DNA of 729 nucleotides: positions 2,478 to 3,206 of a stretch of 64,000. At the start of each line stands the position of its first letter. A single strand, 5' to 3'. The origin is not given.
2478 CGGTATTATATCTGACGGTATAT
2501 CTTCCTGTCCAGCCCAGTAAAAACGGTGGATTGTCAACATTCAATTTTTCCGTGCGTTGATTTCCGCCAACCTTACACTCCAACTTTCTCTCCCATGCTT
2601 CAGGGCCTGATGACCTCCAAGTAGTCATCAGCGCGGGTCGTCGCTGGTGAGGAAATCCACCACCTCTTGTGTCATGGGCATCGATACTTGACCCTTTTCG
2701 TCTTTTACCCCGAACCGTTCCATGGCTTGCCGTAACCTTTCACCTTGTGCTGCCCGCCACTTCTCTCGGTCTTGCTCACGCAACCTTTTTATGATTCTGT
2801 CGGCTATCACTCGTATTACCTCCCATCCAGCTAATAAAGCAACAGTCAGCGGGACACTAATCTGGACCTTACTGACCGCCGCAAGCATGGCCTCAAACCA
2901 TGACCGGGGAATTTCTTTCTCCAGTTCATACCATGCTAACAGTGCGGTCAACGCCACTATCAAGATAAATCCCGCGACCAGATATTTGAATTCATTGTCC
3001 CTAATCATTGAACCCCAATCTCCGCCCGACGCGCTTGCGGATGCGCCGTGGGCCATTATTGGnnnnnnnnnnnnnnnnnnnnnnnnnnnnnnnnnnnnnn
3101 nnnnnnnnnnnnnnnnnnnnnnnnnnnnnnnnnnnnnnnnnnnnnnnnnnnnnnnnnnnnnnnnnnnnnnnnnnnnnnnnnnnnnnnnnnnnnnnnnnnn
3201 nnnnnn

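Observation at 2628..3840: Low-GC three-gene operon next to tRNA-Leu: HNH nuclease, HEPN-like (RNxxxH) protein, two-TM protein. Candidate defence/abortive-infection module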

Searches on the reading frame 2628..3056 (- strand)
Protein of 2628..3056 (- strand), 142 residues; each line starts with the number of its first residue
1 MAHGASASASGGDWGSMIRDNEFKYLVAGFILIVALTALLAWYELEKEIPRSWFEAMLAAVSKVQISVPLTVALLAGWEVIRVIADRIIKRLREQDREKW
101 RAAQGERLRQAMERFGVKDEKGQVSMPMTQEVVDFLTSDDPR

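Call 5: search_protein_families(library=pfam, proteins=[window:2628-3056:-], max_evalue=1)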
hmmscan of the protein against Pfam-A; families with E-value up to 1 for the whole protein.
window:2628-3056:- (142 aa): 0 families

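Call 6: search_protein_families(library=padloc, proteins=[window:2628-3056:-], max_evalue=1)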
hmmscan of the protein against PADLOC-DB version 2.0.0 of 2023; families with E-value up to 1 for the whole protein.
window:2628-3056:- (142 aa): 0 families

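Call 12: find_homologous_proteins(query=window:2628-3056:-, max_evalue=0.01)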
Query window:2628-3056:- (142 aa): 3 proteins with E <= 0.01 among 144 candidates.
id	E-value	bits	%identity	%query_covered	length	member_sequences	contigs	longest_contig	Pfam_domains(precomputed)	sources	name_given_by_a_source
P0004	5.5e-86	303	100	100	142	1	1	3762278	-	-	-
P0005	3.1e-59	217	83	88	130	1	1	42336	-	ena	-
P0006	3.4e-39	152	90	59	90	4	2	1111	-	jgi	jgi:hypothetical protein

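Call 13: find_encoding_contigs(protein=P0005, flank=8000)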
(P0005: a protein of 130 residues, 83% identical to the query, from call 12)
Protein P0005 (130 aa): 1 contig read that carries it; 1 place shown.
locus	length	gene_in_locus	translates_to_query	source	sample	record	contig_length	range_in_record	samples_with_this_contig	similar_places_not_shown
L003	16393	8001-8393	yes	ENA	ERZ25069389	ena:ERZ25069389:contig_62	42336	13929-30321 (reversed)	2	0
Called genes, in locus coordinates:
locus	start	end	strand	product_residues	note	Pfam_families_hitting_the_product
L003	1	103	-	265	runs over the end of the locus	PF05685:Uma2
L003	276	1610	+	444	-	PF02881:SRP54_N, PF13401:AAA_22 (faint), PF00448:SRP54, PF01656:CbiA (weak), PF02978:SRP_SPB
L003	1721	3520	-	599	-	-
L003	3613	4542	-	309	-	PF00730:HhH-GPD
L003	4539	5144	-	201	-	PF02834:LigT_PEase, PF13563:2_5_RNA_ligase2, PF10469:AKAP7_NLS (weak), PF02834:LigT_PEase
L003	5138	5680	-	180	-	PF03167:UDG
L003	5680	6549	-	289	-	PF01026:TatD_DNase (weak), PF04909:Amidohydro_2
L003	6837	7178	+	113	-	PF01844:HNH, PF14279:HNH_5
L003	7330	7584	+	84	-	-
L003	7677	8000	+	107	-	PF01844:HNH, PF14279:HNH_5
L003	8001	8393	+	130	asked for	-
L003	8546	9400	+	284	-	PF13292:DXP_synthase_N, PF00456:Transketolase_N, PF00676:E1_dh (weak), PF09364:XFP_N (weak)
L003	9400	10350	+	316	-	PF02779:Transket_pyr, PF02780:Transketolase_C, PF22613:Transketolase_C_1 (weak)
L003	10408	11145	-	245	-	-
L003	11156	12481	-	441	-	PF00171:Aldedh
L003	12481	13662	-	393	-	PF00696:AA_kinase, PF01472:PUA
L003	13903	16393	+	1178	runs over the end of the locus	PF17757:UvrB_inter, PF02559:CarD_TRCF_RID, PF00270:DEAD, PF00271:Helicase_C, PF03461:TRCF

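Call 14: find_encoding_contigs(protein=P0006, flank=3000)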
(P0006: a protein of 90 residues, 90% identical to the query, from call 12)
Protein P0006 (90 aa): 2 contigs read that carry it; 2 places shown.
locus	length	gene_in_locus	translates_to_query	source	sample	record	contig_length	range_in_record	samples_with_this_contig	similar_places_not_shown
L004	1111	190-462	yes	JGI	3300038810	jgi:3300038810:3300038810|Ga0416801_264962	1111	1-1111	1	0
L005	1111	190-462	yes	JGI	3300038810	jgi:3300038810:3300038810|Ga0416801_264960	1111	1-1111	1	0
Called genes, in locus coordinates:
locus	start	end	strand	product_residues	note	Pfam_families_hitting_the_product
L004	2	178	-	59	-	?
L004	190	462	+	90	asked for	-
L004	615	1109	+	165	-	?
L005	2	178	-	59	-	?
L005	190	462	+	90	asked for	-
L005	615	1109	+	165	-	?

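Call 28: search_protein_families(library=phrogs, proteins=[window:2628-3056:-, L003:7321-7584:+], max_evalue=1)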
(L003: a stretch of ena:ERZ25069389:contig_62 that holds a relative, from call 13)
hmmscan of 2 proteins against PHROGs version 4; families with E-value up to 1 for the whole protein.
window:2628-3056:- (142 aa): 4 families
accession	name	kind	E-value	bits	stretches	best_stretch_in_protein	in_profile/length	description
phrog_5952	-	unknown function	0.056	13.5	1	32-67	42-77/286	-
phrog_5308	-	lysis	0.061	14.4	1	26-100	41-116/167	holin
phrog_13342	-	unknown function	0.17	12.6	1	68-84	18-34/45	-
phrog_462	-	other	0.29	12.3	1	60-112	8-53/101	lipoprotein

L003:7321-7584:+ (87 aa): 0 families

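Call 29: search_protein_families(library=ncbifam, proteins=[window:2628-3056:-, L003:7321-7584:+], max_evalue=1)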
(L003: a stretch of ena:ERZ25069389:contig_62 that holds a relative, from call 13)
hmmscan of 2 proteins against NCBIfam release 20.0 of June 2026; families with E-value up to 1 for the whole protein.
window:2628-3056:- (142 aa): 0 families

L003:7321-7584:+ (87 aa): 0 families
